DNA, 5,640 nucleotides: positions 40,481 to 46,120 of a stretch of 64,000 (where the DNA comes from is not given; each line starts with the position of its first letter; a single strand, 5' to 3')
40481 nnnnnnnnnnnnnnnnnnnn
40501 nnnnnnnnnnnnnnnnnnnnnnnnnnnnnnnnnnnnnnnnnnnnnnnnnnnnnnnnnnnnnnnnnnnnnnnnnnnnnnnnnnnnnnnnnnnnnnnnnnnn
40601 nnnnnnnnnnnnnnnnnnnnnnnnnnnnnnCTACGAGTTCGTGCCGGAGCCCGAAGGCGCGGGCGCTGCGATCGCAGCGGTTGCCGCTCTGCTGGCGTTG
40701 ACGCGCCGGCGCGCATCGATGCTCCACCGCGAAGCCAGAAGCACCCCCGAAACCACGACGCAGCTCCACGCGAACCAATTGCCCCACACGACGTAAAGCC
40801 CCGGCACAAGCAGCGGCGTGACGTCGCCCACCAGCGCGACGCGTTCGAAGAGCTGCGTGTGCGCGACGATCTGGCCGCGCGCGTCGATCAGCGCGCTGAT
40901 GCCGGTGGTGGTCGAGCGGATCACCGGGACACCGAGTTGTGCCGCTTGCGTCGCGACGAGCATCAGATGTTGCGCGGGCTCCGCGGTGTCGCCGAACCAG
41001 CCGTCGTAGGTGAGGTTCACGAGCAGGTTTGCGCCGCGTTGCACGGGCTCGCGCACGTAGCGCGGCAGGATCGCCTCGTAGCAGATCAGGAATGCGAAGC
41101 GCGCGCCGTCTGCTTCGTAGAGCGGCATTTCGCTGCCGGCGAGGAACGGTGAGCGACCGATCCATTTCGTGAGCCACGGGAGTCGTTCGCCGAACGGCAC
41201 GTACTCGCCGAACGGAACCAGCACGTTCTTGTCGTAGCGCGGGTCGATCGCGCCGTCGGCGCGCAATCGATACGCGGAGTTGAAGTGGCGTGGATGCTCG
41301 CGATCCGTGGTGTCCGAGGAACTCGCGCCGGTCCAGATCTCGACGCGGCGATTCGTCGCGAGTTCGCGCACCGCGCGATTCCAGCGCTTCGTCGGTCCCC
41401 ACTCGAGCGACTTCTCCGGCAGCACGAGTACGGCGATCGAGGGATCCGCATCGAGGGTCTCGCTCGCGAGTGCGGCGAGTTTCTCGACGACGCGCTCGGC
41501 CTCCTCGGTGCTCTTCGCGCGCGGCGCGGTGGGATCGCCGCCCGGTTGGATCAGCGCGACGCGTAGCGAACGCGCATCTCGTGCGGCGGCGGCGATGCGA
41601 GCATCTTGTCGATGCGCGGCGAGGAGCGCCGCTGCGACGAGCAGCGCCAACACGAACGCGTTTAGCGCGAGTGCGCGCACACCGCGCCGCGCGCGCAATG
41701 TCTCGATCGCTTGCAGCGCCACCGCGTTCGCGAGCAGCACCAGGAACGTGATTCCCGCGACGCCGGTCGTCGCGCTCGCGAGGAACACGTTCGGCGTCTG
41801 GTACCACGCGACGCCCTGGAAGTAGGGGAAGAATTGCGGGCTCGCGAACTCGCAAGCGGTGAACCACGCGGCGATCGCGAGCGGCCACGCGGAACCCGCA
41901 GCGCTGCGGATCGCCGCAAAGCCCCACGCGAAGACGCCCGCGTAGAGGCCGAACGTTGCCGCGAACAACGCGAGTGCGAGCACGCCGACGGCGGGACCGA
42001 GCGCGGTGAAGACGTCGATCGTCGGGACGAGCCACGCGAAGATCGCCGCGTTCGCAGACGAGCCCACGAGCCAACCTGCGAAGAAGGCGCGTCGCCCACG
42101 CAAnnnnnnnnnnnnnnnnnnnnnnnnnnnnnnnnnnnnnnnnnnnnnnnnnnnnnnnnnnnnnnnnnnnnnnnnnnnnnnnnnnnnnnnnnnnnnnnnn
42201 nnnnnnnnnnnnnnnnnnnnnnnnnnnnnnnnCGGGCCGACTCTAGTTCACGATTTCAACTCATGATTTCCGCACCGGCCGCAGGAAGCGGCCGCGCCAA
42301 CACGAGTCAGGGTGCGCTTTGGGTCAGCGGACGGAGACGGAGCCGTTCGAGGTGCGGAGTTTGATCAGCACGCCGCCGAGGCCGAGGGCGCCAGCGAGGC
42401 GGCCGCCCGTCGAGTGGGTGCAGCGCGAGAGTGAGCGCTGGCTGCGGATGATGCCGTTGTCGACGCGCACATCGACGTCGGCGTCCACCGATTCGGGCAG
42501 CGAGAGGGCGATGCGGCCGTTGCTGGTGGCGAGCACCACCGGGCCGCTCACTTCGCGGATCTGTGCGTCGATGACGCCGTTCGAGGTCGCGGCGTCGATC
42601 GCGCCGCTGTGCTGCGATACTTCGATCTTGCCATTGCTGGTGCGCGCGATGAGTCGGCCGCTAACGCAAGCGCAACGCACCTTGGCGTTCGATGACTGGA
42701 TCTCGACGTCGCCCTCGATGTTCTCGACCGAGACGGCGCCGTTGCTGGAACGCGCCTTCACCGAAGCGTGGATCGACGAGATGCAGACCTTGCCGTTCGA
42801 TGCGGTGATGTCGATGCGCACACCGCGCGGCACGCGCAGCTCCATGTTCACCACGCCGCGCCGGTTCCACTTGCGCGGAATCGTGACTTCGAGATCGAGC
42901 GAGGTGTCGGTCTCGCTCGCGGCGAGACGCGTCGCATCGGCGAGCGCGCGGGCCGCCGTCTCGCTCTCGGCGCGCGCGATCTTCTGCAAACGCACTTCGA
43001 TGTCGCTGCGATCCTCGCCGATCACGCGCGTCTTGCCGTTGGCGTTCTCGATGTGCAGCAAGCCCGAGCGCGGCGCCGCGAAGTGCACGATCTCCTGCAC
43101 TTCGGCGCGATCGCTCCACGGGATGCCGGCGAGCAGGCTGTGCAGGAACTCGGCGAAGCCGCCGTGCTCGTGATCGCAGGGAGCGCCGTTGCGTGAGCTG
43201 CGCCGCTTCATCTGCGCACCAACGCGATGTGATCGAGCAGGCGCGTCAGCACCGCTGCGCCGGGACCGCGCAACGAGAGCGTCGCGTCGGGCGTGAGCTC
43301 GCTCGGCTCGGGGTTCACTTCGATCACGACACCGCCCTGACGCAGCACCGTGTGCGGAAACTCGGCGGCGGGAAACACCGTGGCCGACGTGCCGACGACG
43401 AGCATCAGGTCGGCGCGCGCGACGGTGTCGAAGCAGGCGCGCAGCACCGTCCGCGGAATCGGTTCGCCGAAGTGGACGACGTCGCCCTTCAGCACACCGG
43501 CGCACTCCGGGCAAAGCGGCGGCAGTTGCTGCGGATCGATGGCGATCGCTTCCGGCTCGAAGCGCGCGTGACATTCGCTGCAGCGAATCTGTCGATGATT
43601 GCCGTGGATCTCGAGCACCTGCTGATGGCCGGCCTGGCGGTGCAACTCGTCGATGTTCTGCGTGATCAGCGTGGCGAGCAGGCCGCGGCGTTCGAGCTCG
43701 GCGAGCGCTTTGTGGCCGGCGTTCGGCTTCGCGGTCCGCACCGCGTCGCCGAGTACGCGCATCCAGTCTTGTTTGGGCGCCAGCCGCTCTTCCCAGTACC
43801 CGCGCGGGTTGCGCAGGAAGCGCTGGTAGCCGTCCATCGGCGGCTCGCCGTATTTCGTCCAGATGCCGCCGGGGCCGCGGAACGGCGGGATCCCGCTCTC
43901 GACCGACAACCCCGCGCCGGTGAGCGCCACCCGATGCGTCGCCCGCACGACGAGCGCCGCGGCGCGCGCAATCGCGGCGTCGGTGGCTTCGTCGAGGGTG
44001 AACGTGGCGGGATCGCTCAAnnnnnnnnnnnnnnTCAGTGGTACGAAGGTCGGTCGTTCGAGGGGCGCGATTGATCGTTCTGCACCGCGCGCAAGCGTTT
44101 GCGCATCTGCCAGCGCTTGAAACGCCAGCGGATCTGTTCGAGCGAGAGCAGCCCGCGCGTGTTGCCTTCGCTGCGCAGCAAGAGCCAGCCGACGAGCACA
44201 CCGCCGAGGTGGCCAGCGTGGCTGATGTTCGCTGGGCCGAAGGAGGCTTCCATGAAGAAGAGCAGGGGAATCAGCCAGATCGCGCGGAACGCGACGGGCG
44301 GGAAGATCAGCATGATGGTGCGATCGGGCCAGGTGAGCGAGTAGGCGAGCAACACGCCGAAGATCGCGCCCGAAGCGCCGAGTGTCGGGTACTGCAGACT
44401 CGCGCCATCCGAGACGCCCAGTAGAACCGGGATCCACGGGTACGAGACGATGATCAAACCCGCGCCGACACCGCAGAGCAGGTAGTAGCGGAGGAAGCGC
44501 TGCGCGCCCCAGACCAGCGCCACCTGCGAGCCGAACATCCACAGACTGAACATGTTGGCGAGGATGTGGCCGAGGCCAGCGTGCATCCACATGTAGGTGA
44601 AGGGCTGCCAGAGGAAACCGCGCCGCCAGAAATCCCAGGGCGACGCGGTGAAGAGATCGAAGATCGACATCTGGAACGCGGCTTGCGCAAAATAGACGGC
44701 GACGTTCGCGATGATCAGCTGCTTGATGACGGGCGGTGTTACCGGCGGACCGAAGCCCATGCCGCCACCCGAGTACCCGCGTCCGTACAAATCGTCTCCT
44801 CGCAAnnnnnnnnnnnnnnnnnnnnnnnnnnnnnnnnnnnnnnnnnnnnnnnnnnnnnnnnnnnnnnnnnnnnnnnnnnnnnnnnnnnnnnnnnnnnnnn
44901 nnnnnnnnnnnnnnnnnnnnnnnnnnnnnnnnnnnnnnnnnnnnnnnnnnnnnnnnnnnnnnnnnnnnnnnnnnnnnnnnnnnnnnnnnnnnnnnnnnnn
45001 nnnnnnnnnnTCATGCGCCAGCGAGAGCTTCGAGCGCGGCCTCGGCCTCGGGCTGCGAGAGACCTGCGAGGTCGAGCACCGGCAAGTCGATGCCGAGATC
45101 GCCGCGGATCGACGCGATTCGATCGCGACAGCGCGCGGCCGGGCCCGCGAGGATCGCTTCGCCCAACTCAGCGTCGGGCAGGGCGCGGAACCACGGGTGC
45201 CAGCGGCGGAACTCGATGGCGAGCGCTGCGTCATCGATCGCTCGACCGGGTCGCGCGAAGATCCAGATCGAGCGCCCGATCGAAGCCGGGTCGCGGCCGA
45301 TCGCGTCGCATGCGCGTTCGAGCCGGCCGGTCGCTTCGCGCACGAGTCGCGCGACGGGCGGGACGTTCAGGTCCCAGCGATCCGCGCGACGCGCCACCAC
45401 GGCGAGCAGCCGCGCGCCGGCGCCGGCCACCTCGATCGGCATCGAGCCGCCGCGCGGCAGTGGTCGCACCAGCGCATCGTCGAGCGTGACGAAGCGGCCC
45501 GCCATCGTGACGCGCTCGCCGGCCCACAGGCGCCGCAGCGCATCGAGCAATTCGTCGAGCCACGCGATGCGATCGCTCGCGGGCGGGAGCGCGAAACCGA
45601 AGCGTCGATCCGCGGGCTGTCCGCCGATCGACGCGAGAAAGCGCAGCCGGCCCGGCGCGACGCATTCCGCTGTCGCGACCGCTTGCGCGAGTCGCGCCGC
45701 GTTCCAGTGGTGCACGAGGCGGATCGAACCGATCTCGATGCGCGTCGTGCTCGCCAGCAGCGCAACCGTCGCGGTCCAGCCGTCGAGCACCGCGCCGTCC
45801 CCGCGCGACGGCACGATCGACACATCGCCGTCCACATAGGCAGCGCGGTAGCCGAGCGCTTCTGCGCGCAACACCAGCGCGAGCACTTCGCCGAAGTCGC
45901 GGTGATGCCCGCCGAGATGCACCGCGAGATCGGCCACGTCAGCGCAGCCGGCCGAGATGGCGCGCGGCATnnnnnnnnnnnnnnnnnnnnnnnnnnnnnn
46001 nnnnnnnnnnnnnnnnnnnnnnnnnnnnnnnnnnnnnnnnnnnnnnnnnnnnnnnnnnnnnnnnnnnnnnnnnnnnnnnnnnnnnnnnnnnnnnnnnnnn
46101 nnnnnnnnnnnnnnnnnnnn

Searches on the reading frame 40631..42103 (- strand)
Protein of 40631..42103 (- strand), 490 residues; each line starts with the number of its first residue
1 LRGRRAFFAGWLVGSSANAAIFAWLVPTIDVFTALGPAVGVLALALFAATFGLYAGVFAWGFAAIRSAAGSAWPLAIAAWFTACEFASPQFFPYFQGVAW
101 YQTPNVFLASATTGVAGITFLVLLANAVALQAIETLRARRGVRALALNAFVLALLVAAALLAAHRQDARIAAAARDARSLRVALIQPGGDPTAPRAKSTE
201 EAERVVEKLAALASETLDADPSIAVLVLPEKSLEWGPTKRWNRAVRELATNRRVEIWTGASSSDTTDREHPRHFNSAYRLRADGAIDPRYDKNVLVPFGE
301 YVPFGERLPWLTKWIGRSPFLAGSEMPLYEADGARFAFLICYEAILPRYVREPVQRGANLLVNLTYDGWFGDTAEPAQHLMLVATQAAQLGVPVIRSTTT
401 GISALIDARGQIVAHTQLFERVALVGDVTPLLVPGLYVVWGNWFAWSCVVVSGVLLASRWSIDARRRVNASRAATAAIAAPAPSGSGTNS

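Call 41: search_protein_families(library=pfam, proteins=[window:40631-42103:-], max_evalue=0.001)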
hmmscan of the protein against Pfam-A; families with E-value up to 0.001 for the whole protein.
window:40631-42103:- (490 aa): 2 families
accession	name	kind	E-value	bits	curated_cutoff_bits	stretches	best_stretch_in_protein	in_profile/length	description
PF00795.27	CN_hydrolase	-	1.5e-23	83.9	23.2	1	181-427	1-245/256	Carbon-nitrogen hydrolase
PF20154.4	LNT_N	-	7.2e-10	39.7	27.1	1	3-128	35-159/159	Apolipoprotein N-acyltransferase N-terminal domain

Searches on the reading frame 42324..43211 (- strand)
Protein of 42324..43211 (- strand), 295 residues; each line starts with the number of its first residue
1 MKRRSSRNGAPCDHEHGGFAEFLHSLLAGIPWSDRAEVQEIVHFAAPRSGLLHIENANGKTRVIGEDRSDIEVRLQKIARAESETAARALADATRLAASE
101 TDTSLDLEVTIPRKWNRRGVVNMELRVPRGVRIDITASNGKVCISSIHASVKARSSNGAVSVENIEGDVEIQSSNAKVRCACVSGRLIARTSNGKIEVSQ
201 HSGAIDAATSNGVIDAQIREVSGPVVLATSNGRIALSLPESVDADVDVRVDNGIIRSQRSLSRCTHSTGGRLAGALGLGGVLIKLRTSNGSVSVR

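Call 41: search_protein_families(library=pfam, proteins=[window:42324-43211:-], max_evalue=0.001)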
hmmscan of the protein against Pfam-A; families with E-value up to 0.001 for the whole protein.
window:42324-43211:- (295 aa): 1 family
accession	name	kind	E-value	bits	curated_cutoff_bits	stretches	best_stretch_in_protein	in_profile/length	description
PF13349.12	DUF4097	-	4.7e-10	39.7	22.9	1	118-295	63-247/247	Toastrack DUF4097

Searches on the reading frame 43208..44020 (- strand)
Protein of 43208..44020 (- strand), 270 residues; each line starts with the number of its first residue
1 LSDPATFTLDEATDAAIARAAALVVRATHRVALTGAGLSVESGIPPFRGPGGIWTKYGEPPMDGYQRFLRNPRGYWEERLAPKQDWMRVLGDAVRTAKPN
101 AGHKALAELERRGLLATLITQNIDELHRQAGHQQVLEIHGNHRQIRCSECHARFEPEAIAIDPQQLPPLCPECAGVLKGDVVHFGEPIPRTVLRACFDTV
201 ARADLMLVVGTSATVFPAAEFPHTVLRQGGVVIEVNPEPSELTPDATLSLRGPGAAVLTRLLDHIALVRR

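Call 41: search_protein_families(library=pfam, proteins=[window:43208-44020:-], max_evalue=0.001)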
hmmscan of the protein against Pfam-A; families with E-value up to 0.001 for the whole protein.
window:43208-44020:- (270 aa): 1 family
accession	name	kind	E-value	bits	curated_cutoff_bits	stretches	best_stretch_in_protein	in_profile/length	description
PF02146.23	SIR2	-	4.1e-46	157.6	24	1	35-217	1-180/180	Sir2 family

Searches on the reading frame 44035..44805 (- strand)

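Call 41: search_protein_families(library=pfam, proteins=[window:44035-44805:-], max_evalue=0.001)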
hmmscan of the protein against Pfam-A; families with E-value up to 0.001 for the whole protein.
window:44035-44805:- (256 aa): 2 families
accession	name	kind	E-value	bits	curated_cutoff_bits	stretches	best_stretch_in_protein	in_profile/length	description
PF01694.28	Rhomboid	-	3.3e-26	92.6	22.6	1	65-209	4-136/143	Rhomboid domain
PF08551.15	DUF1751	-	2.6e-07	31.6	22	1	64-155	7-97/99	Eukaryotic integral membrane protein (DUF1751)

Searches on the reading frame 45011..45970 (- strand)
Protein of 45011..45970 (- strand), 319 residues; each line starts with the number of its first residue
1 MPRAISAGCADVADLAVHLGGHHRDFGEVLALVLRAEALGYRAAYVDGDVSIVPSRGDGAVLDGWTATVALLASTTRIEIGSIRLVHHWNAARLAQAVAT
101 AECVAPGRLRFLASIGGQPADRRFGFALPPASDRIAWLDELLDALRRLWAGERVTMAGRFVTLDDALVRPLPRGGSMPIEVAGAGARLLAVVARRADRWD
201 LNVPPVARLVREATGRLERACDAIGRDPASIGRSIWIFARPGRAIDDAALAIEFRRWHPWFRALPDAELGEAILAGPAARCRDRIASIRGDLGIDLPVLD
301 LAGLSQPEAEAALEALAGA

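Call 41: search_protein_families(library=pfam, proteins=[window:45011-45970:-], max_evalue=0.001)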
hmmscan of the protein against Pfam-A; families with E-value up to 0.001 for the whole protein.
window:45011-45970:- (319 aa): 1 family
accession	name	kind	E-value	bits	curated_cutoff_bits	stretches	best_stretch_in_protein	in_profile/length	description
PF00296.26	Bac_luciferase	-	8.3e-31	107.9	27.9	1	24-287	20-306/314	Luciferase-like monooxygenase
